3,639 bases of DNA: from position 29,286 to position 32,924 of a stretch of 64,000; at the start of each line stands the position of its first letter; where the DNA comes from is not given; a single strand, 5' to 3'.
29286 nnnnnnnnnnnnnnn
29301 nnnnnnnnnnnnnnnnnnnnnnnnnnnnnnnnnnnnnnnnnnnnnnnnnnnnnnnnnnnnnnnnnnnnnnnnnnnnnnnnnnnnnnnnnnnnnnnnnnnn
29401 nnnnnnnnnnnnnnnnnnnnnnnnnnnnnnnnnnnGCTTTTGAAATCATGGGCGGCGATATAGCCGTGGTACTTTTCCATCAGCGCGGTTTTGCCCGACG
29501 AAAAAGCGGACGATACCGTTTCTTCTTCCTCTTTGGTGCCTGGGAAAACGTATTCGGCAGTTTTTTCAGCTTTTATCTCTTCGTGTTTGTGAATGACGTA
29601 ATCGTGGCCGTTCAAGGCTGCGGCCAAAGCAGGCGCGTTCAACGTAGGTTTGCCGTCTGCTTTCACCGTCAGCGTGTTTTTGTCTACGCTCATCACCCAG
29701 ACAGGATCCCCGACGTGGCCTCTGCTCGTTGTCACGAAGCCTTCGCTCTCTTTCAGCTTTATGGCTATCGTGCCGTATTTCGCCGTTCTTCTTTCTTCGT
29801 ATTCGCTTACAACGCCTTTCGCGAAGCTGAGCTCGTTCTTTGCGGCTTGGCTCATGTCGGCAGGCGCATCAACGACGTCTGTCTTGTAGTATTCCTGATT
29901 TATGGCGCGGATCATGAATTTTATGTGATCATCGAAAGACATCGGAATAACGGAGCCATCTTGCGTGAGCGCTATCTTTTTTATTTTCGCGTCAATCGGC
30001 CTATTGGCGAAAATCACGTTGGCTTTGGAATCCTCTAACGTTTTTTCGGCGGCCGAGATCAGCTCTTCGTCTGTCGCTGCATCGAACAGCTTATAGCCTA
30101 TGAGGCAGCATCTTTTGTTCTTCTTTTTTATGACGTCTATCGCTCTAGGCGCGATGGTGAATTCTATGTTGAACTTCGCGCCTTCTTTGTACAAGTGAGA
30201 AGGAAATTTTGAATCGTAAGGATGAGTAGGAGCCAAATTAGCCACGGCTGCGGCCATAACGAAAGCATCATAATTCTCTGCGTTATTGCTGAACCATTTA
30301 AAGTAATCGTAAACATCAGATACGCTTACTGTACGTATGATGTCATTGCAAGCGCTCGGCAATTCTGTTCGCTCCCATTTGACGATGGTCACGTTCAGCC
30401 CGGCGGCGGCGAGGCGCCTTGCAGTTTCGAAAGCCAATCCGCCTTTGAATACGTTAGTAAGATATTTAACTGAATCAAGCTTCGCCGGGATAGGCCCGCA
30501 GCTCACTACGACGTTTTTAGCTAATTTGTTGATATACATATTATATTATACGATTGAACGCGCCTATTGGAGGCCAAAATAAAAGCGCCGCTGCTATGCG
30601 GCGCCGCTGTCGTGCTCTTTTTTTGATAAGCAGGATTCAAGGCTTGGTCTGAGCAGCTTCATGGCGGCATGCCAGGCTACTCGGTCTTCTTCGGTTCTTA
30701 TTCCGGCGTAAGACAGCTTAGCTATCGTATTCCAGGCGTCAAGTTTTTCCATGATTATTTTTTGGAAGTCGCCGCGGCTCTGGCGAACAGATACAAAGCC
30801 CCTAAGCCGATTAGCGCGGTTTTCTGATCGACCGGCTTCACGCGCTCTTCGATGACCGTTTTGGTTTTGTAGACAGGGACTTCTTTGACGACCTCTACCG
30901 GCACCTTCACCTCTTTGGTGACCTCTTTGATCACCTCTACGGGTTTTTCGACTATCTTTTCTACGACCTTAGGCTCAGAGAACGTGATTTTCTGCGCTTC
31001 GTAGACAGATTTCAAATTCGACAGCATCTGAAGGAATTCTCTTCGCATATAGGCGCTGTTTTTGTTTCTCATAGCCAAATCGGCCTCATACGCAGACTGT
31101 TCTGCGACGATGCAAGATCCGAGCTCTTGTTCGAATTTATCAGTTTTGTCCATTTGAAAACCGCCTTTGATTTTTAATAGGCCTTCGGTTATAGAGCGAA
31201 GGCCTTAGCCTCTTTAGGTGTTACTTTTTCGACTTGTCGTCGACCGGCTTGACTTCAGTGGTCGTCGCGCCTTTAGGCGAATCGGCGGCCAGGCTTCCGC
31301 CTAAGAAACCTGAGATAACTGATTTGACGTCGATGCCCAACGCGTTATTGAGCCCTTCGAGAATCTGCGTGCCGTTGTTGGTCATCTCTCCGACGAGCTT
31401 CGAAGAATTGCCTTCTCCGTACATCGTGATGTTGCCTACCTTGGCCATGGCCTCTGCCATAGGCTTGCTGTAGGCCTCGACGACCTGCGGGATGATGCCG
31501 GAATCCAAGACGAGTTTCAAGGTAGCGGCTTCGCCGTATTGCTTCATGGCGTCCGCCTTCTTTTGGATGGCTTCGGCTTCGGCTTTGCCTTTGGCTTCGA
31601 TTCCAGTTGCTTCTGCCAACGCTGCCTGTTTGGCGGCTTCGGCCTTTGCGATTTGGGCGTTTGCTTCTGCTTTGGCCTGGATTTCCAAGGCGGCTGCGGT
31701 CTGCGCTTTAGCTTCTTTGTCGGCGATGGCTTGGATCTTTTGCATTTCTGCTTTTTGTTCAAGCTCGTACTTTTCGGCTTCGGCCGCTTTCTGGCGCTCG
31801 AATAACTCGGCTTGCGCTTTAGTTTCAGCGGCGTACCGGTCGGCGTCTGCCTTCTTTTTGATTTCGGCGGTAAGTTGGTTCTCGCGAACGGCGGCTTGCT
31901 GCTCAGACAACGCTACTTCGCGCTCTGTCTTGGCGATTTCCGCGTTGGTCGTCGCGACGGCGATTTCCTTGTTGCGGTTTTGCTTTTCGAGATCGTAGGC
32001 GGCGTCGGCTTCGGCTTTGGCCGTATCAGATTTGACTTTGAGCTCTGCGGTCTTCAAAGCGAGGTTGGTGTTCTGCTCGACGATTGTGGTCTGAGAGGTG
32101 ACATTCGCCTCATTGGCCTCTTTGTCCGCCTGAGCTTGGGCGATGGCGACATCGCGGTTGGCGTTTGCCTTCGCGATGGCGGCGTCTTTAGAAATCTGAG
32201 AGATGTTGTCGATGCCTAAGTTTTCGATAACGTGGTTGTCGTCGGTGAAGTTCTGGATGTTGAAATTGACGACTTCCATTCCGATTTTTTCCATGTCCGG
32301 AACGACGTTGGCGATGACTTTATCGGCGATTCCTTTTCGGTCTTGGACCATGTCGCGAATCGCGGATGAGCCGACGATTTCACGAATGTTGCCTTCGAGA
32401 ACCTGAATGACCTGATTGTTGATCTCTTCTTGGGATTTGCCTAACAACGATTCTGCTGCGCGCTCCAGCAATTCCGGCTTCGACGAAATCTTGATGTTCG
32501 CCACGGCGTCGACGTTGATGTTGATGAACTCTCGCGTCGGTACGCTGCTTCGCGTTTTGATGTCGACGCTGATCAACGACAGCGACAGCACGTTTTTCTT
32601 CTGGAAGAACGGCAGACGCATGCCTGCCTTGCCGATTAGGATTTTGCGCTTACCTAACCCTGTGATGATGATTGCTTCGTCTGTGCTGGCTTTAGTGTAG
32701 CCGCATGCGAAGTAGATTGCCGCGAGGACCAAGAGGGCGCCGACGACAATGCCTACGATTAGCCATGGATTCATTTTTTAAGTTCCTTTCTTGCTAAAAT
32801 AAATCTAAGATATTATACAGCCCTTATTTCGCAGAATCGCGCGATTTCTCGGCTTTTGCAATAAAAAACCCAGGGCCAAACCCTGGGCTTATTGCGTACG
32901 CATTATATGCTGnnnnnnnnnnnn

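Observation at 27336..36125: Nucleotide-metabolism and DNA-modification-like cluster: PP-loop ATPase, CoaB/DFP-like methyltransferase fusion, NrdH-NrdD-NrdG, plus Dam-like MTase and NadD-like enzyme elsewhere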

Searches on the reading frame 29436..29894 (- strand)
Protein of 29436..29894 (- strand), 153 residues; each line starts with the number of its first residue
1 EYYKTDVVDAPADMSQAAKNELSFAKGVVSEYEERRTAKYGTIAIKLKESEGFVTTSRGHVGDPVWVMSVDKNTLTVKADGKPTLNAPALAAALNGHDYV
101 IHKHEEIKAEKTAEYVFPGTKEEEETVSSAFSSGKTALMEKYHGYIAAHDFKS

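Call 92: search_solved_structures(query=A3, max_evalue=10, show_alignments=3)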
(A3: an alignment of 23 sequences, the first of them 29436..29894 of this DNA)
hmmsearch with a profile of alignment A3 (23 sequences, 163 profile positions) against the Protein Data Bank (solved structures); distinct sequences matched with E-value up to 10: 22.
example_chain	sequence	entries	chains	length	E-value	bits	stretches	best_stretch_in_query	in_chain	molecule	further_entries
1dzw_P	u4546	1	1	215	0.0097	18.7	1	92-157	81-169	L-fuculose phosphate aldolase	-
7x78_A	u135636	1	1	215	0.046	16.5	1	91-158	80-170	L-fuculose phosphate aldolase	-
2irp_A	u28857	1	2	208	0.046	16.5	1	36-108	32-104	Putative aldolase class 2 protein aq_1979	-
1e47_P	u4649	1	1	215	0.058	16.2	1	92-157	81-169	L-FUCULOSE 1-PHOSPHATE ALDOLASE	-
1e46_P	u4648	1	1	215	0.058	16.2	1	92-157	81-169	L-FUCULOSE 1-PHOSPHATE ALDOLASE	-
1fua_A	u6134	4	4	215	0.058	16.2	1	92-157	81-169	L-FUCULOSE-1-PHOSPHATE ALDOLASE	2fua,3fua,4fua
1e4c_P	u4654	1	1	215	0.058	16.2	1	92-157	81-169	L-FUCULOSE 1-PHOSPHATE ALDOLASE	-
1dzx_P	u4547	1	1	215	0.058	16.2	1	92-157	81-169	L-fuculose phosphate aldolase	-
1dzy_P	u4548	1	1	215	0.058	16.2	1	92-157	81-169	L-FUCULOSE-1-PHOSPHATE ALDOLASE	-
1e48_P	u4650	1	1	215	0.059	16.2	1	92-157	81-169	L-FUCULOSE 1-PHOSPHATE ALDOLASE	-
1dzv_P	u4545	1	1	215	0.06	16.1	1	92-157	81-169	L-fuculose phosphate aldolase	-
1dzz_P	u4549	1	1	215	0.06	16.1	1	92-157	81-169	L-fuculose phosphate aldolase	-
1e4b_P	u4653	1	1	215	0.061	16.1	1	92-157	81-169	L-FUCULOSE 1-PHOSPHATE ALDOLASE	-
1e49_P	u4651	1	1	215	0.064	16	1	92-157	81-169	L-FUCULOSE 1-PHOSPHATE ALDOLASE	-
1e4a_P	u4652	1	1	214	0.065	16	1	92-157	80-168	L-FUCULOSE 1-PHOSPHATE ALDOLASE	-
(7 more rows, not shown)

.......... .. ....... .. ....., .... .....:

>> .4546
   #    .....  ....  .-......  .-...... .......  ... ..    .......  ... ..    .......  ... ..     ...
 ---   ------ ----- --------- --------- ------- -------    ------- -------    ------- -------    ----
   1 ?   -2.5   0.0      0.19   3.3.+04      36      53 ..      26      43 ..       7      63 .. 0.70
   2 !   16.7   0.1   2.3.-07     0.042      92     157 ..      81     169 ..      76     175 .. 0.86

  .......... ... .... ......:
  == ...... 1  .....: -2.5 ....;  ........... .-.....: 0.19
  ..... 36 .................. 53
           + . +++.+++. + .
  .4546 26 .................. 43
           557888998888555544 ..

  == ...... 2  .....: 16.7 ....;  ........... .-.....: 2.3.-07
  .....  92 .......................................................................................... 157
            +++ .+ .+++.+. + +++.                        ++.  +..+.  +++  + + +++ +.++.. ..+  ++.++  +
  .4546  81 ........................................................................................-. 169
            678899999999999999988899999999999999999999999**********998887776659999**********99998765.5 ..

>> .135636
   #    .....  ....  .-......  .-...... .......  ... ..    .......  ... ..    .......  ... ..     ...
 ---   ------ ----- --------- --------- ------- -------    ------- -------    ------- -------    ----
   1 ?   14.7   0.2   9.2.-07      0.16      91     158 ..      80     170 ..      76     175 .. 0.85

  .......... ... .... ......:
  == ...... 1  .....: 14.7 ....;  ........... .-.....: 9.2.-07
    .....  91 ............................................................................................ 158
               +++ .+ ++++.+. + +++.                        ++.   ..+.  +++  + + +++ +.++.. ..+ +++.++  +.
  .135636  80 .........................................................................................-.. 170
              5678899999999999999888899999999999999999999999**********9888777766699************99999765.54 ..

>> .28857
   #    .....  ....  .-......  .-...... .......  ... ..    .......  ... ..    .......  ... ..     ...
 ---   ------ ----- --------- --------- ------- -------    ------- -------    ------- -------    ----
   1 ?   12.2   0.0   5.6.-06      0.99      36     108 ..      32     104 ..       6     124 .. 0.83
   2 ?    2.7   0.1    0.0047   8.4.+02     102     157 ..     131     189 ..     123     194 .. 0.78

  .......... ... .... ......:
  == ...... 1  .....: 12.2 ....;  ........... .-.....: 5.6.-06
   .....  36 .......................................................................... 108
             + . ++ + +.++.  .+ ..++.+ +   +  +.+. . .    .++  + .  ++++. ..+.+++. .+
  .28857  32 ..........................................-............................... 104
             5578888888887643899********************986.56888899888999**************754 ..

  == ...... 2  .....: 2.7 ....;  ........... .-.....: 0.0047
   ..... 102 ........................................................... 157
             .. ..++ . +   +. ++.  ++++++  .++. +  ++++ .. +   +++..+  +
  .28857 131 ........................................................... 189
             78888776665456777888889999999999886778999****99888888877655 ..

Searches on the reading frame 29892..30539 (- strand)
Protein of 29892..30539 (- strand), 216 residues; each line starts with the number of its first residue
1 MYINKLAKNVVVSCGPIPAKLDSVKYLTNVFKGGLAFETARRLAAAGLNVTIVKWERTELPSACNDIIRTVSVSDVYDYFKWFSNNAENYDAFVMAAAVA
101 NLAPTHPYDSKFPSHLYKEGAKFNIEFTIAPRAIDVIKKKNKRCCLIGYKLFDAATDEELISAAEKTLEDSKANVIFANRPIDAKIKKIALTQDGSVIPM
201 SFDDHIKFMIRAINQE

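Call 61: search_solved_structures(query=window:29892-30539:-, max_evalue=1, show_alignments=5)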
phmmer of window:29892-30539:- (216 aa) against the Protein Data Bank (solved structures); distinct sequences matched with E-value up to 1: 6.
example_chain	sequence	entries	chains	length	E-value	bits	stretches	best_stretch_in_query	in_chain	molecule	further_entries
5int_A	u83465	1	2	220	8.9e-10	41.6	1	7-198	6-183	Phosphopantothenate--cysteine ligase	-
2gk4_A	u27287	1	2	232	6.8e-08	35.5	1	8-180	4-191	conserved hypothetical protein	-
1u7u_A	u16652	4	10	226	0.00016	24.5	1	8-149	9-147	Coenzyme A biosynthesis bifunctional protein coaBC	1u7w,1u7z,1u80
4qji_A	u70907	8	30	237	0.0003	23.6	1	10-112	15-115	Phosphopantothenate--cysteine ligase | Coenzyme A biosynthesis bifunctional protein CoaBC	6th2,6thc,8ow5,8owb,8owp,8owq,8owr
6tgv_A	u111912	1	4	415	0.00083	22.1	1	10-112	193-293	Coenzyme A biosynthesis bifunctional protein CoaBC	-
1h1y_A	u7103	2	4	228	0.088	15.5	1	124-172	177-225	D-RIBULOSE-5-PHOSPHATE 3-EPIMERASE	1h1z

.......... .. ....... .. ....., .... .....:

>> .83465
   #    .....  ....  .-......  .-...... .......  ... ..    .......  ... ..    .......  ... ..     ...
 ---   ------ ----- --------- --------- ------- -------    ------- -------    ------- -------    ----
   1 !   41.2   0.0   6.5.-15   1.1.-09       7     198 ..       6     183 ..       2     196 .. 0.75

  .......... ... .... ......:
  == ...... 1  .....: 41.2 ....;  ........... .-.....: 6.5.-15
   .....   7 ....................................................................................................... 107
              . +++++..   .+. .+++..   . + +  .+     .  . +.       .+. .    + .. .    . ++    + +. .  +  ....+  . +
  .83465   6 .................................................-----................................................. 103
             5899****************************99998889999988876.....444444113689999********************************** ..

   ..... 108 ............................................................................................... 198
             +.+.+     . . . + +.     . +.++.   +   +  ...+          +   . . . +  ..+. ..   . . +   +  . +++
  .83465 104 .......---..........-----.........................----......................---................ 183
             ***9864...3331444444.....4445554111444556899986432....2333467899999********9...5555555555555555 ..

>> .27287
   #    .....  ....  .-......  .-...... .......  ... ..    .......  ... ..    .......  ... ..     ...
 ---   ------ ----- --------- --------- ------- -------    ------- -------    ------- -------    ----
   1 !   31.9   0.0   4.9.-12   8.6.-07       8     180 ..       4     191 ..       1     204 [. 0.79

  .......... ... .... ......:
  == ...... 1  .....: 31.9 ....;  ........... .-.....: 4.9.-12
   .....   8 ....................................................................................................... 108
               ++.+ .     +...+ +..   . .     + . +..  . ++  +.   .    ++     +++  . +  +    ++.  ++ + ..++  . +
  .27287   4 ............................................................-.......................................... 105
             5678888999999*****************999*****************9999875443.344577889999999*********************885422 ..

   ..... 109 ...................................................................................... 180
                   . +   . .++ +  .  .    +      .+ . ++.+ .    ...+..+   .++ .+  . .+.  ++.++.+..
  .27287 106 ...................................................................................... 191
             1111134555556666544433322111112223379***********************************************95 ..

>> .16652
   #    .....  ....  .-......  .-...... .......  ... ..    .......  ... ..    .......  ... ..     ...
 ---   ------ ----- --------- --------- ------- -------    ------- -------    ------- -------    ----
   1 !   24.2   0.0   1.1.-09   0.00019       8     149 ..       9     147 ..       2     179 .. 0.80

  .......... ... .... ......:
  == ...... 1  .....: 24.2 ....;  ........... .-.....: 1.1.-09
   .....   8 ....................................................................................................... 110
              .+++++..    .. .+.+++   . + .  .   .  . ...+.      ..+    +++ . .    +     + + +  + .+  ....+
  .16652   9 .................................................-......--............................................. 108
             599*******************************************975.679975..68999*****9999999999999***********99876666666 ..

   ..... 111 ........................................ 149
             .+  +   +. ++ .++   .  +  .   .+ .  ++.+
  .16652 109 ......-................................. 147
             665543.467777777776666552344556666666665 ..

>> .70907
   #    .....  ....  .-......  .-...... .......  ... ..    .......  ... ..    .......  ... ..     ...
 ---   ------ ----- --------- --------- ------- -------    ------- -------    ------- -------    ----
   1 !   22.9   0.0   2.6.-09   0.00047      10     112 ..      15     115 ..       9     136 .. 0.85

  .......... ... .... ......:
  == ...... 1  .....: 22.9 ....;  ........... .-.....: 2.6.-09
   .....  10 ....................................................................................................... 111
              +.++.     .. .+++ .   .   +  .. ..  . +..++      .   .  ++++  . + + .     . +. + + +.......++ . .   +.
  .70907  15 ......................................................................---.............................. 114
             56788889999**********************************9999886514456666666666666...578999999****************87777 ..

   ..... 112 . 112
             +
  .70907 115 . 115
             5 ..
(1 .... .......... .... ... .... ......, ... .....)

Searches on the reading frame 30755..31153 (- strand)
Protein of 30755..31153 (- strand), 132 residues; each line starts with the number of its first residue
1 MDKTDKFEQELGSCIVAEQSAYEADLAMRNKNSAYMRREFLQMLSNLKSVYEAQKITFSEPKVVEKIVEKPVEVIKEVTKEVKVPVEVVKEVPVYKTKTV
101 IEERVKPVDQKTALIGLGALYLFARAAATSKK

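Call 3: search_protein_families(library=pfam, proteins=[window:30755-31153:-], max_evalue=0.1)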
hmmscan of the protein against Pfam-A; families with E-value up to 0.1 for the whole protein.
window:30755-31153:- (132 aa): 1 family
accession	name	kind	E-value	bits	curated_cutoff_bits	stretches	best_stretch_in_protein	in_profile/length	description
PF22024.2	VP16-like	-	0.028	14.7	27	1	19-78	60-119/133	Major capsid protein VP16-like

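Call 4: search_protein_families(library=phrogs, proteins=[window:30755-31153:-], max_evalue=0.01)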
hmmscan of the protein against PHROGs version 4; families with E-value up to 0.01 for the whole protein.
window:30755-31153:- (132 aa): 0 families

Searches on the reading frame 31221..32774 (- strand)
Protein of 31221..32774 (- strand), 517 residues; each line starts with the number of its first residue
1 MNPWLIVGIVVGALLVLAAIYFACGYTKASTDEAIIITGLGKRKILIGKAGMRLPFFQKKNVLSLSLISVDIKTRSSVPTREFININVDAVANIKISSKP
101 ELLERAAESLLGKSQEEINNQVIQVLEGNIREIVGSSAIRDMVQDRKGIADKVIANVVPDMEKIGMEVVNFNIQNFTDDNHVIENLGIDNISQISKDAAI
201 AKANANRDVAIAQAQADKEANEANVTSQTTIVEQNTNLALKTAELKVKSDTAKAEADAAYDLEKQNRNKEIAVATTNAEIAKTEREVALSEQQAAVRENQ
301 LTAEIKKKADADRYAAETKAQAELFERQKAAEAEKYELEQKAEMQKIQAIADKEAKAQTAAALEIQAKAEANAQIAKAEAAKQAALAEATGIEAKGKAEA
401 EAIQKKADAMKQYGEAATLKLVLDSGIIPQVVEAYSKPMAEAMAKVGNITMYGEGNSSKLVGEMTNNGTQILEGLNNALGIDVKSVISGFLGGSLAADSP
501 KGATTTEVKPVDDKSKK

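Call 3: search_protein_families(library=pfam, proteins=[window:31221-32774:-], max_evalue=0.1)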
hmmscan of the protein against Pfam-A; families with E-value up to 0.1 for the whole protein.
window:31221-32774:- (517 aa): 3 families
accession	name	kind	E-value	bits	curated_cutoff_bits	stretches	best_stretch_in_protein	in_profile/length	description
PF01145.31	Band_7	-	2.6e-20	73.6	23.6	1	28-205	2-174/176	SPFH domain / Band 7 family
PF15975.10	Flot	-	0.00019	22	27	1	378-480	2-107/124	Flotillin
PF13421.11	Band_7_1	-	0.027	14.5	24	1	91-182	106-199/211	SPFH domain-Band 7 family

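Call 4: search_protein_families(library=phrogs, proteins=[window:31221-32774:-], max_evalue=0.01)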
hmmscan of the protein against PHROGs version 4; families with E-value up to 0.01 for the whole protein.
window:31221-32774:- (517 aa): 1 family
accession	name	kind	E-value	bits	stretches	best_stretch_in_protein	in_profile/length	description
phrog_200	-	other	2.7e-05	24.5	1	5-265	80-319/379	lipoprotein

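Call 24: search_protein_families(library=ncbifam, proteins=[window:31221-32774:-], max_evalue=0.01)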
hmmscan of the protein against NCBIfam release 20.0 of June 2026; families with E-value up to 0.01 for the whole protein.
window:31221-32774:- (517 aa): 3 families
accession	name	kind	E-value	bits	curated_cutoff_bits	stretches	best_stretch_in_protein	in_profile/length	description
NF058507.1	FlotScfldFlot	equivalog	5.3e-84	283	700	2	7-324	2-331/477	flotillin lipid rafts scaffold protein FloT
NF047601.1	MscSThanab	equivalog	0.0083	15.6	500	0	143-204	125-185/280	small-conductance mechanosensitive channel MscS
NF005079.0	PRK06508.1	equivalog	0.0098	16.3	83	0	164-248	11-90/93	acyl carrier protein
